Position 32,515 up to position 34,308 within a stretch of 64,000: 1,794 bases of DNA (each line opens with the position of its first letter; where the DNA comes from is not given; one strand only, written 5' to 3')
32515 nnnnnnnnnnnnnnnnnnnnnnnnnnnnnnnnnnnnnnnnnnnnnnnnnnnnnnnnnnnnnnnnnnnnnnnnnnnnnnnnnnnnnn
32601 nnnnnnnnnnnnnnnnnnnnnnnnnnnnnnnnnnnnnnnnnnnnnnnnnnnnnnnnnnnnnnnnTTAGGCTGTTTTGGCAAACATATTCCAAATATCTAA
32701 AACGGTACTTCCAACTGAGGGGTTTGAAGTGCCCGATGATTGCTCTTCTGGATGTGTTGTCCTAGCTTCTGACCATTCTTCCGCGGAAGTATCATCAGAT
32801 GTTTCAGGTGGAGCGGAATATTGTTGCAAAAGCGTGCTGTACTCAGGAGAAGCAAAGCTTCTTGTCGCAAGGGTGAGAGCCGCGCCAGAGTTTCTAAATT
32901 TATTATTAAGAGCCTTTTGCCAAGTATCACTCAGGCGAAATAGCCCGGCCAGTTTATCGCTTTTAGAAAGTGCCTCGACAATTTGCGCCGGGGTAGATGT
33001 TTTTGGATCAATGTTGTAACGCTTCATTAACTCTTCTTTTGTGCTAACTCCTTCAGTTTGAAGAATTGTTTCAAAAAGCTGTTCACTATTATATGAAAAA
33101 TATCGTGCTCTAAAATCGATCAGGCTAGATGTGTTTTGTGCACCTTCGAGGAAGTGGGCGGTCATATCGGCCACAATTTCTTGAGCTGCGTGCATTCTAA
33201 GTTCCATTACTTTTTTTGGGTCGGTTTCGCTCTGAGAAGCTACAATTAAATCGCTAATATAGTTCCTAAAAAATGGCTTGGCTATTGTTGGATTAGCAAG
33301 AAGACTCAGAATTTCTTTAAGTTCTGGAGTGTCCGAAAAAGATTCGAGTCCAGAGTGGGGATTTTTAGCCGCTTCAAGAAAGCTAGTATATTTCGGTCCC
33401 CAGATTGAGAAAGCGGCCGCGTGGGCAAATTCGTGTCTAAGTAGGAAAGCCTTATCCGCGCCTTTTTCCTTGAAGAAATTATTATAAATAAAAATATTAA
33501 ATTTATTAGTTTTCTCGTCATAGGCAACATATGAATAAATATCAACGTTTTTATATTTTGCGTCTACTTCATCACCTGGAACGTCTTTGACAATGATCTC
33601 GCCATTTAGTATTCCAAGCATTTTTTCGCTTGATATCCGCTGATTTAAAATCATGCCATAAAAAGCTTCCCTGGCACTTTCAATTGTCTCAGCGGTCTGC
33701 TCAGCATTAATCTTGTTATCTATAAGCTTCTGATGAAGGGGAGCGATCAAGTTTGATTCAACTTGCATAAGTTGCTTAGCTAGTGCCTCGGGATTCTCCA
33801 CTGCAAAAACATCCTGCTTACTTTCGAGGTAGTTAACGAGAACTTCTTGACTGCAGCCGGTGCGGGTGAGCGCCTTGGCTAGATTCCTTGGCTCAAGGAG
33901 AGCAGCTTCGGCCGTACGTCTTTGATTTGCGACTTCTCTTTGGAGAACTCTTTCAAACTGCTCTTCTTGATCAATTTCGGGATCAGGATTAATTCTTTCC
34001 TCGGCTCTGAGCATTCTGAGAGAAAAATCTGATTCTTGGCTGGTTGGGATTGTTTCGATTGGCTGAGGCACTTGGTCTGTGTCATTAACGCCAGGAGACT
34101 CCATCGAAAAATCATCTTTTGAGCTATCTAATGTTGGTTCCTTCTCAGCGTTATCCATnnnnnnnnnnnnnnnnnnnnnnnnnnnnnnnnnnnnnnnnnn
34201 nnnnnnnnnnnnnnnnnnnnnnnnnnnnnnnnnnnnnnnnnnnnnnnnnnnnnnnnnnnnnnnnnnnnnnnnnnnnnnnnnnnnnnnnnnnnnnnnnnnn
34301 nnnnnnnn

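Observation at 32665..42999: Tightly coupled six-gene operon built around two paralogous giant VirB6/TrbL/TcpH-like membrane proteins: candidate undescribed T4SS-like translocation module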

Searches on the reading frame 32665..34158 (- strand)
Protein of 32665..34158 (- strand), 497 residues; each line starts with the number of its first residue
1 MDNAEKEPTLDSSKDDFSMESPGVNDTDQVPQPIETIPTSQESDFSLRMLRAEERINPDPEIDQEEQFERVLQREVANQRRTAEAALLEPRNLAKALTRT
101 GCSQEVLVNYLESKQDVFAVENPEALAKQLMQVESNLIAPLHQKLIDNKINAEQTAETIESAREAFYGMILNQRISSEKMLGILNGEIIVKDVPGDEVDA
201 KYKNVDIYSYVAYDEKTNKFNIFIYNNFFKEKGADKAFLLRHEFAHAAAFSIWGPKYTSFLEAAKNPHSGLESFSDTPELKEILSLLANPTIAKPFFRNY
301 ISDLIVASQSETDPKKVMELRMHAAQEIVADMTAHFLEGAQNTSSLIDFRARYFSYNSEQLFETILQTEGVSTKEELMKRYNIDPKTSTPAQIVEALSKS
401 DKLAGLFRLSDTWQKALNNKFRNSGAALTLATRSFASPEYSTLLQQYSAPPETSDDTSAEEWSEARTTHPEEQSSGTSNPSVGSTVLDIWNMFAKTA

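Call 5: search_protein_families(library=pfam, proteins=[window:32665-34158:-], max_evalue=1)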
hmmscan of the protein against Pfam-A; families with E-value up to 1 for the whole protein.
window:32665-34158:- (497 aa): 0 families

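Call 28: search_protein_families(library=ncbifam, proteins=[window:32665-34158:-], max_evalue=0.1)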
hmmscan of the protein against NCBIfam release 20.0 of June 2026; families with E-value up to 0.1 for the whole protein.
window:32665-34158:- (497 aa): 1 family
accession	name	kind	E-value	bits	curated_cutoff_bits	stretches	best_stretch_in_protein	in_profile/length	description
TIGR04254.1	OpituPEPCTERM_1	subfamily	0.034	14.2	44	0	336-382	50-96/136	putative globular PEP-CTERM protein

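Call 46: search_solved_structures(query=A4, max_evalue=10)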
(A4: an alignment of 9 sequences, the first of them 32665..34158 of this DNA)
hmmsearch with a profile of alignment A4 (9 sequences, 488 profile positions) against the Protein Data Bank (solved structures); distinct sequences matched with E-value up to 10: 12.
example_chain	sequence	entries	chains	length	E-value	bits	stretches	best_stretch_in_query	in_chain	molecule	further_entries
9bxu_S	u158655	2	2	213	0.019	17.2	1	234-313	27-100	ATP synthase subunit O, mitochondrial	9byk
9pex_O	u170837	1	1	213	0.027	16.7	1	234-313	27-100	ATP synthase peripheral stalk subunit OSCP, mitochondrial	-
6j5i_S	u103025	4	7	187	0.03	16.5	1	239-313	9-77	ATP synthase subunit O, mitochondrial | ATP synthase peripheral stalk subunit OSCP, mitochondrial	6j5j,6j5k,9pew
2bo5_A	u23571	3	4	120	0.1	14.8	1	239-313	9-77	ATP SYNTHASE OLIGOMYCIN SENSITIVITY CONFERRAL PROTEIN | ATP synthase O subunit, mitochondrial | ATP SYNTHASE SUBUNIT O, MITOCHONDRIAL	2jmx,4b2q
8h9e_O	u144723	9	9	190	0.22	13.7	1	247-314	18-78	ATP synthase subunit O, mitochondrial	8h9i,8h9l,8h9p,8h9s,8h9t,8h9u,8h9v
9vpb_AS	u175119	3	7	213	0.24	13.6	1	234-313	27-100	ATP synthase peripheral stalk subunit OSCP, mitochondrial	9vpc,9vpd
2wss_S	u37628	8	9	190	0.25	13.5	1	239-313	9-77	ATP SYNTHASE SUBUNIT O, MITOCHONDRIAL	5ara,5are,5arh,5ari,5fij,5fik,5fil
6yy0_S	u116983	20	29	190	0.26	13.5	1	239-313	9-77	ATP synthase subunit O, mitochondrial | ATP synthase peripheral stalk subunit OSCP, mitochondrial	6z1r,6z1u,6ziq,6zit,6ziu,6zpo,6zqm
6tt7_J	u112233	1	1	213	0.3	13.2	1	234-312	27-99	ATP synthase peripheral stalk subunit OSCP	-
6iqw_F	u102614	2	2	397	1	11.5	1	265-295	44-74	Csm5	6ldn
6mur_F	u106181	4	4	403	1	11.5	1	265-295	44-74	Uncharacterized protein | Uncharacterized protein Csm5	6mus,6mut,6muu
9k7u_A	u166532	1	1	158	1.2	11.3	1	62-109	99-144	Heter-Zn2-HEHE-22A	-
